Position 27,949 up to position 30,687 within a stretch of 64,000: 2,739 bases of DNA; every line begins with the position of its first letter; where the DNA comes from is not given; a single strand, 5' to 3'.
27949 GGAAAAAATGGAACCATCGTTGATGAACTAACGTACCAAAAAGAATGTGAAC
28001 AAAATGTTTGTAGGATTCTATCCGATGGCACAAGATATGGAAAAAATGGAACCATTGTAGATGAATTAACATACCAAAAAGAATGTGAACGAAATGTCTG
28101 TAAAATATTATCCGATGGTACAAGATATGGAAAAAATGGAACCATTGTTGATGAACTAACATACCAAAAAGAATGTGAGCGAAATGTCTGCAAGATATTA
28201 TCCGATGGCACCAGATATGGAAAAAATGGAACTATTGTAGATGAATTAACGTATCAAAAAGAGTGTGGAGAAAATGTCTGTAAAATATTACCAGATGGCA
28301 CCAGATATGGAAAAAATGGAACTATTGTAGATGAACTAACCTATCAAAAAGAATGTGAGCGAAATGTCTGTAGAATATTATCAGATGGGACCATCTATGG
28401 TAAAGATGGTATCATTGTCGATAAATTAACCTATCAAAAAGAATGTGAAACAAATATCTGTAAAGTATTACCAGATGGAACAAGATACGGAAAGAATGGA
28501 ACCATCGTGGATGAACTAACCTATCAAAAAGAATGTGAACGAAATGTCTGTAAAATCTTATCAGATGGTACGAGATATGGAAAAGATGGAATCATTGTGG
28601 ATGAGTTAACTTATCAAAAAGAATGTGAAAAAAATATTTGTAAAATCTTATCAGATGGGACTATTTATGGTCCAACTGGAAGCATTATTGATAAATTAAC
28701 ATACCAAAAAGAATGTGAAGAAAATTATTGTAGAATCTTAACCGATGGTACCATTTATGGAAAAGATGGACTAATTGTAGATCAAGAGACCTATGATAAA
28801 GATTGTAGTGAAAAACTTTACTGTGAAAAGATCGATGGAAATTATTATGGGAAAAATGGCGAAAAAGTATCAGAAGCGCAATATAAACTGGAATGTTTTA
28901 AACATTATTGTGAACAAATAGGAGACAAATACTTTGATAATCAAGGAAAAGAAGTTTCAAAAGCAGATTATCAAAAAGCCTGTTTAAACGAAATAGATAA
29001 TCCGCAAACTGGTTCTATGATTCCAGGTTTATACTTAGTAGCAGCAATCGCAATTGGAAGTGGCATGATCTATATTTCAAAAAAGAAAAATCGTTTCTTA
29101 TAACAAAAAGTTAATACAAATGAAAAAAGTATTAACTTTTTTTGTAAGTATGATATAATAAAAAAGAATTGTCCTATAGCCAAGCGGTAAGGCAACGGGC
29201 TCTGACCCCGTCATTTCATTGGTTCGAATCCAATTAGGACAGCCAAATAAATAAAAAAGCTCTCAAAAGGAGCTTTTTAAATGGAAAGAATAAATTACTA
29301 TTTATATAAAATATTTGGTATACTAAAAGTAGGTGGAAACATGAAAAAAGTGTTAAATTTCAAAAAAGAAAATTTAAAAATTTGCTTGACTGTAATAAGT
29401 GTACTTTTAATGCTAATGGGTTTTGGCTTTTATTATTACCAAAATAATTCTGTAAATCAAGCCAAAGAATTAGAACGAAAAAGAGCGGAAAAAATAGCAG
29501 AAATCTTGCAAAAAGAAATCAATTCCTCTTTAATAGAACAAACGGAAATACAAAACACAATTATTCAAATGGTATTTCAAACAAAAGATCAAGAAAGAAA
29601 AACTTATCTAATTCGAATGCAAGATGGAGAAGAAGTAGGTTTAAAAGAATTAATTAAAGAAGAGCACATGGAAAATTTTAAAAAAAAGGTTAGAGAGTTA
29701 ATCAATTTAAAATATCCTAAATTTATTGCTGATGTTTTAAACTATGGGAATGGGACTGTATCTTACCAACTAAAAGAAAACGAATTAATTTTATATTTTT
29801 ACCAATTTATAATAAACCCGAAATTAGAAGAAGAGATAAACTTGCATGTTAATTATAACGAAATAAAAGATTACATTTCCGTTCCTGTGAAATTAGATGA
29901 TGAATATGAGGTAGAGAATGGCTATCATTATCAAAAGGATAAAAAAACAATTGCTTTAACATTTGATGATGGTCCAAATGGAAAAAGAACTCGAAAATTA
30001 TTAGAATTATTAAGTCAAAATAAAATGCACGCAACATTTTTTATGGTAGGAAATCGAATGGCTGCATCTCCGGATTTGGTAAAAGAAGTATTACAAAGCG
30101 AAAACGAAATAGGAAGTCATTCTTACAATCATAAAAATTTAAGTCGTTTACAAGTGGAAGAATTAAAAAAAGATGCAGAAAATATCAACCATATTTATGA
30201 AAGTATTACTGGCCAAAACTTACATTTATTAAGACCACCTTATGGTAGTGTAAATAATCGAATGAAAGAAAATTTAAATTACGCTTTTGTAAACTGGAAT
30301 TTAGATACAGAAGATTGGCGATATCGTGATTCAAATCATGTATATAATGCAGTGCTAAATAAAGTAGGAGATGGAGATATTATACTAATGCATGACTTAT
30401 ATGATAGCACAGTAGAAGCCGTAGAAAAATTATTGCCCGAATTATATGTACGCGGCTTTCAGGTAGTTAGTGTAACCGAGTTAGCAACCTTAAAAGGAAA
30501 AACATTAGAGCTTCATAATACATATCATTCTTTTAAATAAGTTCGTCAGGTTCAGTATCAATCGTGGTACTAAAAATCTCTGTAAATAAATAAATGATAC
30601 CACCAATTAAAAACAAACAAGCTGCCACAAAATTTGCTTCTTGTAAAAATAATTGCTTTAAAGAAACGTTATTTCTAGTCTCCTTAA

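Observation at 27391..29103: Surface protein made of eleven near-identical 30-aa Cys-containing repeats with an NPQTG anchor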

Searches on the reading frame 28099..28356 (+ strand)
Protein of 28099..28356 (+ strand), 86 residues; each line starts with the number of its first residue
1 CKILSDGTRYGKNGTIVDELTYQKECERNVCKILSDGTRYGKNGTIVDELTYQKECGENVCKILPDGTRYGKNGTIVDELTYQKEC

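Call 33: find_related_loci(query=A3, collection=genome_contigs, flank=10000)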
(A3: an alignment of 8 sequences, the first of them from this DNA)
Query A3 (86 aa) in genome_contigs; peptide patterns used: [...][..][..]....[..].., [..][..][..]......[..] (x = any residue, [..] = any of these).
117 stretches matched a pattern; 31 encode a relative of the query (tblastn E <= 1e-3); 29 distinct loci.
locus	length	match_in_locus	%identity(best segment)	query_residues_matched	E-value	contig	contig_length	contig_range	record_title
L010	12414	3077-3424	88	1-86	3e-48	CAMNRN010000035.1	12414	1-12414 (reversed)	MAG: uncultured Tenericutes bacterium isolate SRR19792995_bin.28_metawrap_v1.3_MAG genome assembly, contig: ERZ12290371_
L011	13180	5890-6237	77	1-86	3e-42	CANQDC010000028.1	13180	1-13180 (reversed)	MAG: uncultured Bacilli bacterium isolate Lapin-005__bin63 genome assembly, contig: Lapin-005__NODE_6453_length_13180_co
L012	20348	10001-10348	77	1-86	1e-41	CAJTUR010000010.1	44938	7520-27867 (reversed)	MAG TPA_asm: uncultured Bacilli bacterium isolate MGBC108787 genome assembly, contig: MGBC108787.10, whole genome shotgu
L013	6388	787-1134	73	1-86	5e-38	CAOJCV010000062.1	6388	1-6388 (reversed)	MAG TPA_asm: uncultured Tenericutes bacterium isolate SRR15604481_bin.54_metawrap_v1.3_MAG genome assembly, contig: NODE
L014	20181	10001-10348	62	1-86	3e-34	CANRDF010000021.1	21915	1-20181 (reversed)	MAG: uncultured Bacilli bacterium isolate Lapin-026__bin92 genome assembly, contig: Lapin-026__NODE_2706_length_21915_co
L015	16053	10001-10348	62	1-86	7e-34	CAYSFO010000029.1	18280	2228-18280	MAG TPA_asm: uncultured Muribaculaceae bacterium isolate SRP199465_co1_282 genome assembly, contig: NODE_8307_length_182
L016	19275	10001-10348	65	1-86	1e-33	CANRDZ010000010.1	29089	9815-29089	MAG: uncultured Bacilli bacterium isolate Lapin-026__bin13 genome assembly, contig: Lapin-026__NODE_1751_length_29089_co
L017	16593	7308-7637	64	1-86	1e-32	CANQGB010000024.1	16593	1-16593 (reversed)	MAG: uncultured Bacilli bacterium isolate Lapin-005__bin86 genome assembly, contig: Lapin-005__NODE_4630_length_16593_co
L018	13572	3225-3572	65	1-86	4e-32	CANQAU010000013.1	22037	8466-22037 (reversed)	MAG: uncultured Bacilli bacterium isolate Lapin-003-2__bin54 genome assembly, contig: Lapin-003-2__NODE_2280_length_2203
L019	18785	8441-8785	66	1-86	3e-32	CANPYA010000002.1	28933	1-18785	MAG: uncultured Bacilli bacterium isolate Lapin-005__bin123 genome assembly, contig: Lapin-005__NODE_2064_length_28933_c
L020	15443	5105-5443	63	1-86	7e-32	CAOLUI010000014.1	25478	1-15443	MAG TPA_asm: uncultured Bacilli bacterium isolate MGBC109233 genome assembly, contig: MGBC109233.14, whole genome shotgu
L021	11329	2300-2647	59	1-86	4e-31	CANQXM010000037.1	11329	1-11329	MAG: uncultured Bacilli bacterium isolate Lapin-025__bin7 genome assembly, contig: Lapin-025__NODE_4478_length_11329_cov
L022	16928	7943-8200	60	1-86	2e-32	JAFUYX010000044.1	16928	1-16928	MAG: Bacilli bacterium isolate RGIG4952 Roe_deer_Rumen-3__c204070, whole genome shotgun sequence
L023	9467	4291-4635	60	1-86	1e-30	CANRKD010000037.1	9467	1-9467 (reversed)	MAG: uncultured Bacilli bacterium isolate Lapin-022__bin46 genome assembly, contig: Lapin-022__NODE_7335_length_9467_cov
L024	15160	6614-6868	62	1-86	2e-30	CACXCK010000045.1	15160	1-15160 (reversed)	MAG: uncultured Erysipelotrichaceae bacterium isolate RUG11127 genome assembly, contig: RUG11127_asm_45, whole genome sh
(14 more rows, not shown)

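Call 69: search_protein_representatives(alignment_id=A3)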
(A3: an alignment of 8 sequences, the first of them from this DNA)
Query: 8 sequences, 86 profile positions. Proteins with E-value up to 0.001 (for the whole library): 208; up to 1e-10: 134; up to 1e-30: 47. The best 150 are listed.
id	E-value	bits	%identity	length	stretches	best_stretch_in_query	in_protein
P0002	2.9e-143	482.7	-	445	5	3-86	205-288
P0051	2.0e-126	428.7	-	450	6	1-86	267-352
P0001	9.9e-107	365.6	-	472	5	1-86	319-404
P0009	1.1e-102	352.7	-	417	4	1-86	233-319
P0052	1.2e-101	349.4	-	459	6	1-86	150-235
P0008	5.3e-98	337.7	-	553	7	1-86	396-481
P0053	2.7e-95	329.0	-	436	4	1-86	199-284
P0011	3.3e-93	322.3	-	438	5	1-86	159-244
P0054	6.4e-93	321.4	-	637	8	1-86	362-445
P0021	3.7e-78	274.1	-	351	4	1-86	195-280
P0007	1.7e-71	252.8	-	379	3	1-86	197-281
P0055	2.9e-67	239.1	-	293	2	1-85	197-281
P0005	2.2e-66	236.3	-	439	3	3-86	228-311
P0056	5.7e-66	235.0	-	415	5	7-86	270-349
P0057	1.1e-64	230.9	-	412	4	4-86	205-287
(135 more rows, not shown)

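Call 79: search_solved_structures(query=A3, max_evalue=10)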
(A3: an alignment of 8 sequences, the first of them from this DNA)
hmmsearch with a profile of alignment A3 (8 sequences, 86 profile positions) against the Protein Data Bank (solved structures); distinct sequences matched with E-value up to 10: 0.

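Call 80: search_protein_families(library=pfam, proteins=[window:28099-28356:+], max_evalue=10)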
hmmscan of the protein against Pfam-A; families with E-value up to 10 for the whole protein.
seq(86 aa): 10 families
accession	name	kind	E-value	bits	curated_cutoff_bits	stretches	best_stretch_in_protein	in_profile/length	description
PF16277.11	DUF4926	-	0.00098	18.9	29.1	0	8-21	16-29/57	Domain of unknown function (DUF4926)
PF23864.1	DUF7222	-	0.001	19.7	27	1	4-27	18-41/108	Domain of unknown function (DUF7222)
PF12677.13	DUF3797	-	0.0012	19.1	25.1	2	45-57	31-43/48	Domain of unknown function (DUF3797)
PF07661.19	MORN_2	-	0.0014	19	29.6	0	8-23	6-21/22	MORN repeat variant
PF23328.1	Sha_B_N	-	0.0043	17.7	24.4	2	7-39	4-31/62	Shavenoid isoform B N-terminal domain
PF05520.16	Citrus_P18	-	0.0073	16.5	25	0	30-51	56-77/167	Citrus tristeza virus P18 protein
PF20606.3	DUF6799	-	0.016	15.4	26.8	0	3-17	28-42/63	Domain of unknown function (DUF6799)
PF18347.7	DUF5606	-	0.017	15.7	25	0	11-24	20-32/46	Domain of unknown function (DUF5606)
PF08665.17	PglZ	-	0.046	14.1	25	1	29-74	2-50/179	PglZ domain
PF11879.13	DUF3399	-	0.072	14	25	0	46-61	24-39/76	Domain of unknown function (DUF3399)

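Call 87: find_related_loci(query=A3, collection=metagenome_contigs, flank=8000)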
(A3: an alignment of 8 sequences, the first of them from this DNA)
Query A3 (86 aa) in metagenome_contigs; peptide patterns used: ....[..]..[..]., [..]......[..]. (x = any residue, [..] = any of these).
334 stretches matched a pattern; 13 encode a relative of the query (tblastn E <= 1e-3); 13 distinct loci.
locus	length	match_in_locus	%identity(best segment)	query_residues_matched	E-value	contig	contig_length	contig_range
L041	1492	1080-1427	72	1-86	3e-42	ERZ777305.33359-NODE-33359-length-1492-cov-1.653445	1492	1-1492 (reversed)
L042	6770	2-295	52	1-86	3e-31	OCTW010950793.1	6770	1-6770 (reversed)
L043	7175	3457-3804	55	1-86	3e-27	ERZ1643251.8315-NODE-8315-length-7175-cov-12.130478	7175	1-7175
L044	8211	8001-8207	54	1-86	9e-23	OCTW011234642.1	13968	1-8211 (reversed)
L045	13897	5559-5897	56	1-86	8e-22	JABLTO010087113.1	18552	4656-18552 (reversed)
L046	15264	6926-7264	56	1-86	9e-22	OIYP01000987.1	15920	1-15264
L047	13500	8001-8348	51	1-86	1e-20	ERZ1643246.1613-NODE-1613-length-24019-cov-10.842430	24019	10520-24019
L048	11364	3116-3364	45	1-86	8e-20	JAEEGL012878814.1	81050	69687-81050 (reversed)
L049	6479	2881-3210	42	1-86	2e-19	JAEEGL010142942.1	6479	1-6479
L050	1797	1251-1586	43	1-86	5e-18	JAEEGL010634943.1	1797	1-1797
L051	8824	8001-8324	41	1-86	2e-17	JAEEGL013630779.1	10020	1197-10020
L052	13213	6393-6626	43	6-86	7e-16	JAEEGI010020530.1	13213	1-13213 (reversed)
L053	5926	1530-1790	42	1-86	1e-14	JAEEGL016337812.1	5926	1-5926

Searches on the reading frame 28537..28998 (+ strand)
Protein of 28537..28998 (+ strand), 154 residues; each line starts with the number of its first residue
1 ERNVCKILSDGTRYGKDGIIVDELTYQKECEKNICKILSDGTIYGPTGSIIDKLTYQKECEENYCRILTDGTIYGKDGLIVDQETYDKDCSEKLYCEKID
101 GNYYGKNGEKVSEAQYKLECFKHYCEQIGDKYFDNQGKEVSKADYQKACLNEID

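Call 50: predict_structure(alignment_id=A4)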
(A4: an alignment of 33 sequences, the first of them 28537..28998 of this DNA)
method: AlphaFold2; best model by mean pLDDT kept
length: 154 residues; sequences in the alignment: 33
mean_pLDDT: 94.1   pTM: 0.63
mean pLDDT of the five models: 94.1, 92.4, 92.4, 92.2, 90.7
residues with pLDDT >= 90: 136; 70-90: 15; 50-70: 2; < 50: 1
segments of 3 or more residues with pLDDT < 50: none
pLDDT, mean of each block of 10 residues (from residue 1): 94 98 98 98 98 98 97 98 94 87 92 93 92 95 94 63
secondary structure, 60 per line:
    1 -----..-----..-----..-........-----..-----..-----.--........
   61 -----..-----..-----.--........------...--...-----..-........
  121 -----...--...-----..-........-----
elements in order: H23-30 H53-60 H83-90 E97-99 E102-104 H113-120 E126-128 E131-133 H142-149

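Call 52: fold_search(model_id=the predicted structure, library=pdb)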
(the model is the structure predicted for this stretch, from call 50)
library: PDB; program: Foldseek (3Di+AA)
matches with E <= 10: 25; with E <= 0.001: 0
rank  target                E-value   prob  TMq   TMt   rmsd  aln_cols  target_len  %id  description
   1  2wwd_A                2.1e-01  0.09  0.12  0.05  19.6       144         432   12  3D-structure of the modular autolysin LytC from Streptococcus pneumoniae in complex with pneummococcal peptidoglycan f (released 2010-04-21)
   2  7pl5_AAA              2.8e-01  0.08  0.12  0.10  19.2       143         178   13  Crystal structure of choline-binding module (R1-R9) of LytB from Streptococcus pneumoniae (released 2022-09-07)
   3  2ww5                  3.6e-01  0.08  0.12  0.05  19.6       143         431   12  3D-structure of the modular autolysin LytC from Streptococcus pneumoniae at 1.6 A resolution (released 2010-04-21)
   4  8x2i                  4.9e-01  0.05  0.17  0.03  11.5       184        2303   15  Cryo-EM structure of the TcsL at pH 5.0 in its open conformation (released 2023-12-13)
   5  6htv_A                5.3e-01  0.02  0.12  0.03  16.6       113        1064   15  Crystal structure of Leuconostoc citreum NRRL B-1299 N-terminally truncated dextransucrase DSR-M in complex with isoma (released 2019-09-11)
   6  5ngy_A                6.4e-01  0.04  0.14  0.03  13.6       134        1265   16  Crystal structure of Leuconostoc citreum NRRL B-1299 dextransucrase DSR-M (released 2017-11-01)
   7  7pl2                  7.2e-01  0.04  0.10  0.05  18.8       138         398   14  Crystal structure of choline-binding module of LytB from Streptococcus pneumoniae (released 2022-09-07)
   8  8jut_A                3.2e+00  0.03  0.20  0.02  13.6       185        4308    9  rat megalin RAP complex (released 2024-06-19)
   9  6vpj_A                4.9e+00  0.01  0.08  0.05  11.2        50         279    8  TPX2 residues 7-20 fused to Aurora A residues 116-389 C247V + C319V double mutant dephosphorylated, and in complex wit (released 2020-08-05)
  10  3oe0_A                5.3e+00  0.05  0.13  0.06  10.2        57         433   16  Crystal structure of the CXCR4 chemokine receptor in complex with a cyclic peptide antagonist CVX15 (released 2010-10-27)
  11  4cw4                  6.0e+00  0.10  0.14  0.04   2.6        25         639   24  Crystal structure of the noncanonical ketosynthase FabY from P. aeruginosa (released 2014-12-17)
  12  2v05                  6.4e+00  0.01  0.15  0.10  11.7       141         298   11  CRYSTAL STRUCTURE OF CHOLINE BINDING PROTEIN F FROM STREPTOCOCCUS PNEUMONIAE. CRYSTAL FORM II. (released 2008-06-10)
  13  4yx7_F                6.8e+00  0.02  0.16  0.13  12.9        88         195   17  Complex of SpaO(SPOA1,2) and OrgB(APAR)::T4lysozyme fusion protein (released 2015-06-03)
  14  7ups_A                6.8e+00  0.02  0.12  0.09  11.1        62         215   18  Structural study of Legionella pneumophila effector DotY (Lpg0294) (released 2022-08-10)
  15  2vyu                  7.2e+00  0.02  0.13  0.09  11.3        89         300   12  CRYSTAL STRUCTURE OF CHOLINE BINDING PROTEIN F FROM STREPTOCOCCUS PNEUMONIAE IN THE PRESENCE OF A PEPTIDOGLYCAN ANALOGUE (released 2009-02-03)
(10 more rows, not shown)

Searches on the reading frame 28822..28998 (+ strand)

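Call 80: search_protein_families(library=pfam, proteins=[window:28822-28998:+], max_evalue=10)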
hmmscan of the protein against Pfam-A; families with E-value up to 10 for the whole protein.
seq(59 aa): 2 families
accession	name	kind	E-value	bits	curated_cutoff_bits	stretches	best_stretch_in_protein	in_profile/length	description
PF14903.11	WG_beta_rep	-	0.01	16.3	25.6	1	37-53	3-19/35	WG containing repeat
PF01471.23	PG_binding_1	-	0.13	12.9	23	1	12-41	1-29/57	Putative peptidoglycan binding domain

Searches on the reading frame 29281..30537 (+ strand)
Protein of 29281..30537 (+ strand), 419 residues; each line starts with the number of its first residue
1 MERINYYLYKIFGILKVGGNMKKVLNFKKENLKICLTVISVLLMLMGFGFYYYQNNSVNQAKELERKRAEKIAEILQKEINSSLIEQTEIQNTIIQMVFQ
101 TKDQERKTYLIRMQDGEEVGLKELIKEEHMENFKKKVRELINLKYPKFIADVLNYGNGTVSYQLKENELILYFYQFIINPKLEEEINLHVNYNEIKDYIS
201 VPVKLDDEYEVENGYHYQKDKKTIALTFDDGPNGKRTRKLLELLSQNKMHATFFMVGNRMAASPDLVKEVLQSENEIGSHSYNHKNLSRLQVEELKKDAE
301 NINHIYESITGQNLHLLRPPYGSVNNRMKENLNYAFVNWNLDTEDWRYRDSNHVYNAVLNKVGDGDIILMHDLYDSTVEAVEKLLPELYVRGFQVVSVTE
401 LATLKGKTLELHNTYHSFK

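Call 19: search_protein_families(library=ncbifam, proteins=[window:29281-30537:+], max_evalue=0.001)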
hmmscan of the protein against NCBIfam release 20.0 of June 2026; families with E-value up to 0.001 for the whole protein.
window:29281-30537:+ (419 aa): 10 families
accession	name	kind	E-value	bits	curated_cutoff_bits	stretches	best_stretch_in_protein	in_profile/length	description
TIGR02764.1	spore_ybaN_pdaB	equivalog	3.8e-51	173.6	237.4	1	219-401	3-190/191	polysaccharide deacetylase family sporulation protein PdaB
NF045820.1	PgAcgDacpgdA_Strep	equivalog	2e-47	162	800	1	52-412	113-458/463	peptidoglycan-N-acetylglucosamine deacetylase PgdA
NF045821.1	PgAcgDacpgdA1_Bac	equivalog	1.9e-34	118.8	400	1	220-401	86-274/282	peptidoglycan-N-acetylglucosamine deacetylase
TIGR02884.1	spore_pdaA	equivalog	7.7e-34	117.3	298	1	215-401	30-223/224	delta-lactam-biosynthetic de-N-acetylase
TIGR02873.1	spore_ylxY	hypoth_equivalog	1.9e-31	109.3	391.5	1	199-401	63-266/268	probable sporulation protein, polysaccharide deacetylase family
TIGR04243.1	nodulat_NodB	equivalog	2.9e-31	108.5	240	1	222-374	2-158/197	chitooligosaccharide deacetylase NodB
NF045822.1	PgAcgDacpgdA2_Bac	equivalog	1e-26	93.9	400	1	213-398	62-258/274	peptidoglycan-N-acetylglucosamine deacetylase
TIGR03006.1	pepcterm_polyde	equivalog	1.5e-14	53.8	276.2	1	235-328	34-127/272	XrtA system polysaccharide deacetylase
TIGR03212.1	uraD_N-term-dom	equivalog_domain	2.1e-05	23.7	424.6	1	239-313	81-155/297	allantoinase PuuE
NF050820.1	PolSacchBiosHfsH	equivalog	0.00018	21.2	400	0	219-336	31-155/249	oligosaccharide deacetylase HfsH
